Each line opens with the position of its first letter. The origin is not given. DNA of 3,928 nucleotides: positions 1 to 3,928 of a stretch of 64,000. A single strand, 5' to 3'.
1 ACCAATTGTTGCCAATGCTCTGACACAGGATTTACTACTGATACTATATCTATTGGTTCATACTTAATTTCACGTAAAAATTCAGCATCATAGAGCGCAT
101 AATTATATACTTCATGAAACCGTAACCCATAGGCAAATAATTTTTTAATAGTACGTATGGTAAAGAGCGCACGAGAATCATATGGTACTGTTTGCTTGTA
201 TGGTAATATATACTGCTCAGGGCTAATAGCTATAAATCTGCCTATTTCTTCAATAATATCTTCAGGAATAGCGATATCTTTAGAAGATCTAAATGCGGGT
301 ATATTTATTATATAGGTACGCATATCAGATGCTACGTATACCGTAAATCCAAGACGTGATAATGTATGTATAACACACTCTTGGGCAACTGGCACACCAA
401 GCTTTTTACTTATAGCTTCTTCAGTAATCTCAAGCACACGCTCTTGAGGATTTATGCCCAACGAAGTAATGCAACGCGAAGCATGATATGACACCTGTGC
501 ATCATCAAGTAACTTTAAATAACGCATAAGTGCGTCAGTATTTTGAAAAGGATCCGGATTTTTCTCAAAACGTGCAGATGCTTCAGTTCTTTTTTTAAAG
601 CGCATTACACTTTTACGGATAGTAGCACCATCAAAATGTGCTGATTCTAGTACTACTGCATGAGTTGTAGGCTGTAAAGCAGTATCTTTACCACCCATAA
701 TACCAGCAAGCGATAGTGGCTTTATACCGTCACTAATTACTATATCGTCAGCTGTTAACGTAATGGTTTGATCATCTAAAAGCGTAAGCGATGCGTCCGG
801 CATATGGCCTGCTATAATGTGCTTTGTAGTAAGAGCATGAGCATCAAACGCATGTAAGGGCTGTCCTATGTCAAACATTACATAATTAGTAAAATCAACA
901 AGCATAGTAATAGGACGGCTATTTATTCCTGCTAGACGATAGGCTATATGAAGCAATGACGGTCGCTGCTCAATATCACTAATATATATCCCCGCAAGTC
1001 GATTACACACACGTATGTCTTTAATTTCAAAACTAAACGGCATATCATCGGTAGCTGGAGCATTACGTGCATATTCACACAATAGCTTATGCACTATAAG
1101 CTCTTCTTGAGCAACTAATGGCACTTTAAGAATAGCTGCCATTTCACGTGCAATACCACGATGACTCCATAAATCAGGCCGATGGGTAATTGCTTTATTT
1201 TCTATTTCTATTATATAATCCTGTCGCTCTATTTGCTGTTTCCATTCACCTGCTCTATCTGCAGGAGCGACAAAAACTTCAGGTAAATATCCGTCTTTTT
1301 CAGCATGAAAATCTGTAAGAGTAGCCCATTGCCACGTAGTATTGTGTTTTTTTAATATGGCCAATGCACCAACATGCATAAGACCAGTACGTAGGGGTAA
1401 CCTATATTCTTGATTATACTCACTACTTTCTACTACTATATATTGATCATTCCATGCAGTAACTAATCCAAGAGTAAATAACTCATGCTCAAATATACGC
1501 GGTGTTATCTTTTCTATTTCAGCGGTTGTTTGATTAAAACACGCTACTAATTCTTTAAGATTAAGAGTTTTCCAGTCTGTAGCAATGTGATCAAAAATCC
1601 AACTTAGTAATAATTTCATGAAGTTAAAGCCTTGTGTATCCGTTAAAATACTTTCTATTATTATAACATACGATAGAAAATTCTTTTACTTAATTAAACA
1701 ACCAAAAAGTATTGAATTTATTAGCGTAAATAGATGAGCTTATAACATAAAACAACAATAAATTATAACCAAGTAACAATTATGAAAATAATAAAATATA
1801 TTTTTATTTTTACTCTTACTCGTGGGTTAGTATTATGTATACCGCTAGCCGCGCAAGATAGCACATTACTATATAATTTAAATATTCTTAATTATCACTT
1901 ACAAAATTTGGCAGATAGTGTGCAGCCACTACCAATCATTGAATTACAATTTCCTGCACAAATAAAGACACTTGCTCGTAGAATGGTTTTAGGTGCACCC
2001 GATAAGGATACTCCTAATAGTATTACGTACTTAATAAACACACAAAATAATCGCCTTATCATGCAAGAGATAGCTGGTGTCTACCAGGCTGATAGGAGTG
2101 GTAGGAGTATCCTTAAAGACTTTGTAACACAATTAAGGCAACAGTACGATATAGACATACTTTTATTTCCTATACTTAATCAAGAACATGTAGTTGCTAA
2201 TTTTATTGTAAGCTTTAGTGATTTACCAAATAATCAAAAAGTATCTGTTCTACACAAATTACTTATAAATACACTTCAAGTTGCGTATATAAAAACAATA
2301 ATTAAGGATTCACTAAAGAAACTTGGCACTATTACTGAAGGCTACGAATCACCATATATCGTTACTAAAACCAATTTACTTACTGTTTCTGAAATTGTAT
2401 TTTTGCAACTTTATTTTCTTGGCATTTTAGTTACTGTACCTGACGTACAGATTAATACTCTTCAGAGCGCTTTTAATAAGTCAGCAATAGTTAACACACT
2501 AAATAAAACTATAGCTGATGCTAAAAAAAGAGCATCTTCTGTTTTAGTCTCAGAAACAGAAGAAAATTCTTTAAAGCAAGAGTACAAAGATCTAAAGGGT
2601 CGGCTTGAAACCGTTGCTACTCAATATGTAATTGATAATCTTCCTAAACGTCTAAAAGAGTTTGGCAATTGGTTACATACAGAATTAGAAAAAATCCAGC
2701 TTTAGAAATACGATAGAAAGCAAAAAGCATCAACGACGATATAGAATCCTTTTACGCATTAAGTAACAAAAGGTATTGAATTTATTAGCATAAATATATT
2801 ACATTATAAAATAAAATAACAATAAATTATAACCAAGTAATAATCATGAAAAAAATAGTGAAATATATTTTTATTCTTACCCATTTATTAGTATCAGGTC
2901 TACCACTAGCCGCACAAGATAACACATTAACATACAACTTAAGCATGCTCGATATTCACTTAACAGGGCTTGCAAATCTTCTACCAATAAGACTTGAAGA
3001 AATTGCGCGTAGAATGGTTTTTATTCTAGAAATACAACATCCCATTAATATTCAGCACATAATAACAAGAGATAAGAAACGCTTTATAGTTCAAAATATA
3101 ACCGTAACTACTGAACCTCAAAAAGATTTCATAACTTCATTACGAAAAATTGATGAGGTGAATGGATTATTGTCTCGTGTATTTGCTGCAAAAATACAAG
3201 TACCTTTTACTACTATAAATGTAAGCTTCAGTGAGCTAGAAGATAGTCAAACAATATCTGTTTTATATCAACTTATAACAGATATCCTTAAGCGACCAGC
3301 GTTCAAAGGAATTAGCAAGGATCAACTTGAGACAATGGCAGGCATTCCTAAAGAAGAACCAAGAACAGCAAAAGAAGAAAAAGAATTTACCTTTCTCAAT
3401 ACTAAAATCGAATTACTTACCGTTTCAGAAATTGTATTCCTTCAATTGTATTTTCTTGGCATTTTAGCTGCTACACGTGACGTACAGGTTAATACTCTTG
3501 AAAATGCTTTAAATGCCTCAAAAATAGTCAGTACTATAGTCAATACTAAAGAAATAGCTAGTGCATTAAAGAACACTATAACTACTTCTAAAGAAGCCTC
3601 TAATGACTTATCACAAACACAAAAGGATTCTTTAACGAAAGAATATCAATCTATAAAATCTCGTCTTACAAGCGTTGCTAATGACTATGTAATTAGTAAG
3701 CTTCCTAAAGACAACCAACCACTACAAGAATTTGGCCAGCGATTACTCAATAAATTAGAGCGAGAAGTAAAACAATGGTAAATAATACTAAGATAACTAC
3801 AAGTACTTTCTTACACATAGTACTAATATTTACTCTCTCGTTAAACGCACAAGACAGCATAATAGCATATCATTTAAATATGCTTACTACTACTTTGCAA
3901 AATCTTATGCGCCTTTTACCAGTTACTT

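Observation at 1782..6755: Five-gene tandem array of diverged paralogues encoding exported proteins with an invariant hydrophobic core motif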

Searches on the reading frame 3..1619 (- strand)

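Call 41: search_protein_families(library=pfam, proteins=[window:3-1619:-], max_evalue=0.00001)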
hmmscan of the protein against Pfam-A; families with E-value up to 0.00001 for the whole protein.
window:3-1619:- (539 aa): 2 families
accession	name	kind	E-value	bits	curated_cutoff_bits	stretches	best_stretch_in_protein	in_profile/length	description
PF03483.22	B3_4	-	1.1e-44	152.5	29.3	1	205-373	2-171/174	B3/4 domain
PF03484.21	B5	-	2.8e-11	43.9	28.6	1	397-462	2-64/67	tRNA synthetase B5 domain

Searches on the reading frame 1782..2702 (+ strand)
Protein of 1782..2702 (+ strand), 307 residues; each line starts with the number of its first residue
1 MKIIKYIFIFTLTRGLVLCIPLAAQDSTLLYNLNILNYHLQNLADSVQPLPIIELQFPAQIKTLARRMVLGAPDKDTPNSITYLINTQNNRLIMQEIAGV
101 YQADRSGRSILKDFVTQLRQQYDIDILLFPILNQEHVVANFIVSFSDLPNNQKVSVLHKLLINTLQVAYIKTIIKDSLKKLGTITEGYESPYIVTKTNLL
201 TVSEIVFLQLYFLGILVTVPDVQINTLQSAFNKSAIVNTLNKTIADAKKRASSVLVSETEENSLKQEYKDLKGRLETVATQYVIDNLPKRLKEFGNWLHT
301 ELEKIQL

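Call 4: search_protein_families(library=pfam, proteins=[window:1782-2702:+], max_evalue=1)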
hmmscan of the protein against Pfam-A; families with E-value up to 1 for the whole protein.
window:1782-2702:+ (307 aa): 0 families

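Call 5: find_homologous_proteins(query=A1, max_evalue=0.001)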
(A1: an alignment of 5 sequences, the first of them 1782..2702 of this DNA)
Query A1 (5 sequences) (307 aa, profile of the alignment): 3 proteins with E <= 0.001 among 7082 candidates.
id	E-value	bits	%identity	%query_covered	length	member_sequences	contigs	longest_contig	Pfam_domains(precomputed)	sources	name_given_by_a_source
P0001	2.7e-128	446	29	92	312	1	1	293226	-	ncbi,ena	-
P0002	8.4e-114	398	100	100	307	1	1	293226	-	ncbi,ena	-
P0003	3.8e-108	380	40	99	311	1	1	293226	-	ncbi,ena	-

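Call 8: find_encoding_contigs(protein=P0002, flank=10000, max_places=4)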
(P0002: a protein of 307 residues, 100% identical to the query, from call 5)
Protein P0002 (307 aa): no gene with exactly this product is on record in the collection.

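Call 9: list_cluster_members(proteins=[P0001, P0002, P0003])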
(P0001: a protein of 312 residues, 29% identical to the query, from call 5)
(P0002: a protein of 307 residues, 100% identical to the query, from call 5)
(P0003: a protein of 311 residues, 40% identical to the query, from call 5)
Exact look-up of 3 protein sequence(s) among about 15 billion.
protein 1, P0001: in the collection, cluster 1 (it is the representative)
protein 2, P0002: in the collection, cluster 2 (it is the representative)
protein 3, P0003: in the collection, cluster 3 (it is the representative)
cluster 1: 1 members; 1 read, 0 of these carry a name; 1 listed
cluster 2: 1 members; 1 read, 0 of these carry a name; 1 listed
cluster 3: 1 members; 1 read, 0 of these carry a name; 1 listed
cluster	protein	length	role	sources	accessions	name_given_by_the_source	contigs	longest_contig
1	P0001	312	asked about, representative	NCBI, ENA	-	-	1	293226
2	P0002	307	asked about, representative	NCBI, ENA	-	-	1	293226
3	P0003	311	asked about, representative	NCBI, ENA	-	-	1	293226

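Call 11: find_related_loci(query=A1, collection=genome_contigs, flank=10000)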
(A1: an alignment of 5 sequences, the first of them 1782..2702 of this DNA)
Query A1 (307 aa) in genome_contigs; peptide patterns used: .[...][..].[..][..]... (x = any residue, [..] = any of these).
108 stretches matched a pattern, but none encodes a relative of the query by tblastn (E <= 1e-3).

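Call 15: search_protein_representatives(alignment_id=A1)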
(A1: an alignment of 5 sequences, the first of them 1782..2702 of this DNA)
Query: 5 sequences, 300 profile positions. Proteins with E-value up to 0.001 (for the whole library): 5; up to 1e-10: 5; up to 1e-30: 5. The best 5 are listed.
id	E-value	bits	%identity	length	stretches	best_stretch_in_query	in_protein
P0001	8.6e-129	445.7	-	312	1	1-298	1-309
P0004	3.5e-122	424.0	-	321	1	1-298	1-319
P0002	2.7e-114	398.1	-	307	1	6-292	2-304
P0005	1.2e-112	392.7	-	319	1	1-295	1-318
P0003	1.2e-108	379.6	-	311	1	5-297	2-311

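Call 54: predict_structure(alignment_id=A3)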
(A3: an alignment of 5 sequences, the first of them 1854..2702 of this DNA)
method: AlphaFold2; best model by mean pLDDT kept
length: 283 residues; sequences in the alignment: 5
mean_pLDDT: 75.1   pTM: 0.74
mean pLDDT of the five models: 75.1, 73.9, 73.8, 67.1, 66.0
residues with pLDDT >= 90: 24; 70-90: 177; 50-70: 63; < 50: 19
segments of 3 or more residues with pLDDT < 50: 23-28, 48-55, 63-65
pLDDT, mean of each block of 10 residues (from residue 1): 67 62 47 64 57 47 60 77 78 77 69 72 81 82 73 75 72 86 89 88 90 87 76 74 84 89 88 91 75
secondary structure, 60 per line:
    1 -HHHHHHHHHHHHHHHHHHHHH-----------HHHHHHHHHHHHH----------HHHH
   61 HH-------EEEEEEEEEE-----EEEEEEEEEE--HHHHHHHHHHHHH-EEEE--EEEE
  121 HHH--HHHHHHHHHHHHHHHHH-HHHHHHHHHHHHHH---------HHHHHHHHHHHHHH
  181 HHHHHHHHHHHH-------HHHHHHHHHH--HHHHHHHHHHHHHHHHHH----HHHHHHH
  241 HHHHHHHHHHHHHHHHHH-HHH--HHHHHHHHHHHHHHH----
elements in order: H2-22 H34-46 H57-62 E70-79 E85-94 H97-109 E111-114 E117-120 H126-142 H144-157 H167-192 H200-209 H212-229 H234-258 H265-279

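Call 70: find_encoding_contigs(protein=P0001, flank=10000, max_places=3)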
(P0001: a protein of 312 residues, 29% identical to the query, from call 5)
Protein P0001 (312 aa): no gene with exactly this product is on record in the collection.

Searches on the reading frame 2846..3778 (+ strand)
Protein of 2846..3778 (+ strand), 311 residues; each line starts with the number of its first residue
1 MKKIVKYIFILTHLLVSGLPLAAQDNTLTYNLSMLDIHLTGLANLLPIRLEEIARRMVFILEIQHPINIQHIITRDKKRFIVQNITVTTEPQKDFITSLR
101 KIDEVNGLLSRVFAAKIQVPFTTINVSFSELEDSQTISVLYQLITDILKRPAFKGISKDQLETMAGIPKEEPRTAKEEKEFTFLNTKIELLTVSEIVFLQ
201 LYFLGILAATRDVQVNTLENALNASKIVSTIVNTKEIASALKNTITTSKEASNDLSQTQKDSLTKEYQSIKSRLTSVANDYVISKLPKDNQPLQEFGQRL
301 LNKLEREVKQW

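Call 4: search_protein_families(library=pfam, proteins=[window:2846-3778:+], max_evalue=1)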
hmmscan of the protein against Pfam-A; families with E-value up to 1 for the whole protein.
window:2846-3778:+ (311 aa): 1 family
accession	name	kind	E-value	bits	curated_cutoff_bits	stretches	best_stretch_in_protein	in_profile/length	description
PF12401.13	FhaA_N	-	0.01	16.7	25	1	262-309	36-83/115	FhaA, N-terminal domain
